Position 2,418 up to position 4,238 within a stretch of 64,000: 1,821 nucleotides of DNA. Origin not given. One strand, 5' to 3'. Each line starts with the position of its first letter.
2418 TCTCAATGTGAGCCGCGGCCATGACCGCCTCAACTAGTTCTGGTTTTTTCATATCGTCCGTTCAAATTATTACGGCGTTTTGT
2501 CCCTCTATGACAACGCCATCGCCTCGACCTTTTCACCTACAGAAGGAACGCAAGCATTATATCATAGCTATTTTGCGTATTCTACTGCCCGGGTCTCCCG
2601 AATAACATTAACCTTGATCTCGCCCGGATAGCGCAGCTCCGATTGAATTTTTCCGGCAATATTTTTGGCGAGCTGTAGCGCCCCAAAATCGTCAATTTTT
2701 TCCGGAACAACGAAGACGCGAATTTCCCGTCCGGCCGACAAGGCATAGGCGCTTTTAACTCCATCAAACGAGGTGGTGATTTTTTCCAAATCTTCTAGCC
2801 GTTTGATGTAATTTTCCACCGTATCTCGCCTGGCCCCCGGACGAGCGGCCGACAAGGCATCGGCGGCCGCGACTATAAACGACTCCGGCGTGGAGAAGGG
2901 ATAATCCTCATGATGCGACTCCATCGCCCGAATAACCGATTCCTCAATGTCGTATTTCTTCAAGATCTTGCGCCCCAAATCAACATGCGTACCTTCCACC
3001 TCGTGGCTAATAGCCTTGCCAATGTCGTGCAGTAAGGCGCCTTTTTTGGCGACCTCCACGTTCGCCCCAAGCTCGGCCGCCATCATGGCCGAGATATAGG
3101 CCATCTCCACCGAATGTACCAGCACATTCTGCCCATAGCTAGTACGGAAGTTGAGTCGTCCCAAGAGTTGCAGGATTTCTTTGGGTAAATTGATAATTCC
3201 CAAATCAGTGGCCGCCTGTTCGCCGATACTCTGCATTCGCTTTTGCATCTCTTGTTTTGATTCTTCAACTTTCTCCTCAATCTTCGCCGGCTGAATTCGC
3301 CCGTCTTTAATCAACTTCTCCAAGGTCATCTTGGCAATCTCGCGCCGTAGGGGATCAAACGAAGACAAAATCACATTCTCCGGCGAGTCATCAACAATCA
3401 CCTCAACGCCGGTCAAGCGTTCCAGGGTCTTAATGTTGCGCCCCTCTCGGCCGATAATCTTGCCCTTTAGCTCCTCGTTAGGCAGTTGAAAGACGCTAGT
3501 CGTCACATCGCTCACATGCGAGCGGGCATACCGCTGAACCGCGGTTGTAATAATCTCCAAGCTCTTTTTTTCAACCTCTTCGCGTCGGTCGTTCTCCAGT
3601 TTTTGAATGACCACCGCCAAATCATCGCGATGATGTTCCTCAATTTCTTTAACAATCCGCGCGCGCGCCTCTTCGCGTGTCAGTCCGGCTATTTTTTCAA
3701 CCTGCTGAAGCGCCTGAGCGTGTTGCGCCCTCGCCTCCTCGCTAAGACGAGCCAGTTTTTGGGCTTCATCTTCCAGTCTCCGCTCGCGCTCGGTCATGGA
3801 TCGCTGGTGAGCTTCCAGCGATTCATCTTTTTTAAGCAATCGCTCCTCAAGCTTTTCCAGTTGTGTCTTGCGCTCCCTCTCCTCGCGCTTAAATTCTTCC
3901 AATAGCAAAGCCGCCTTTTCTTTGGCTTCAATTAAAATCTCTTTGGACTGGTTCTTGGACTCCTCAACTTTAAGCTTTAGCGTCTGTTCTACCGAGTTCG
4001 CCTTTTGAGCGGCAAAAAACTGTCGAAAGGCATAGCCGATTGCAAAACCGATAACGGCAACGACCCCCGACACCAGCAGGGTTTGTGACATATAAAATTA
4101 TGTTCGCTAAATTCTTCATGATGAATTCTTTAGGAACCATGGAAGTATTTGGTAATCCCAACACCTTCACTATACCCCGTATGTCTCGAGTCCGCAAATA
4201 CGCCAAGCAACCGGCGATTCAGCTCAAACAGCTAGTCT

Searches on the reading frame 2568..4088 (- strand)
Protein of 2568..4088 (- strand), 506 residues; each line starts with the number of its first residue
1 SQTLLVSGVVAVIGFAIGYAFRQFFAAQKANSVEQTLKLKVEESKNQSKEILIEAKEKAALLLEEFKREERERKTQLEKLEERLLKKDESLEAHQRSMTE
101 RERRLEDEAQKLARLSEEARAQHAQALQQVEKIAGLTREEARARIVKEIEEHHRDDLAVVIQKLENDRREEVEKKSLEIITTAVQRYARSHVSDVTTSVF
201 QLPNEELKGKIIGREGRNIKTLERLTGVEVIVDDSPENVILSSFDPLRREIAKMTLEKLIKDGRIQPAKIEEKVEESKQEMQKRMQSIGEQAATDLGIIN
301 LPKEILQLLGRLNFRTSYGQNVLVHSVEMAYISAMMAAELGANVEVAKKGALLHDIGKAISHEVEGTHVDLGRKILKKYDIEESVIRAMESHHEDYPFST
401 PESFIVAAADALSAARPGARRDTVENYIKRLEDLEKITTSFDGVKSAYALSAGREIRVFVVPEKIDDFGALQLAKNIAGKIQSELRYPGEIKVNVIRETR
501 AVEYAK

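Call 86: search_protein_families(library=pfam, proteins=[window:2568-4088:-], max_evalue=0.00001)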
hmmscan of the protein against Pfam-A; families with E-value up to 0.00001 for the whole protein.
window:2568-4088:- (506 aa): 3 families
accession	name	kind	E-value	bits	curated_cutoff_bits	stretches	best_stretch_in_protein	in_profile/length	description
PF12072.13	RNase_Y_N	-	1.4e-31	109.9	32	1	5-190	4-200/201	RNase Y N-terminal region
PF01966.28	HD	-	5.3e-20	72.3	22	1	323-414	2-115/116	HD domain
PF00013.35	KH_1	-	1.6e-07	31.4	21.5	1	200-255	4-63/66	KH domain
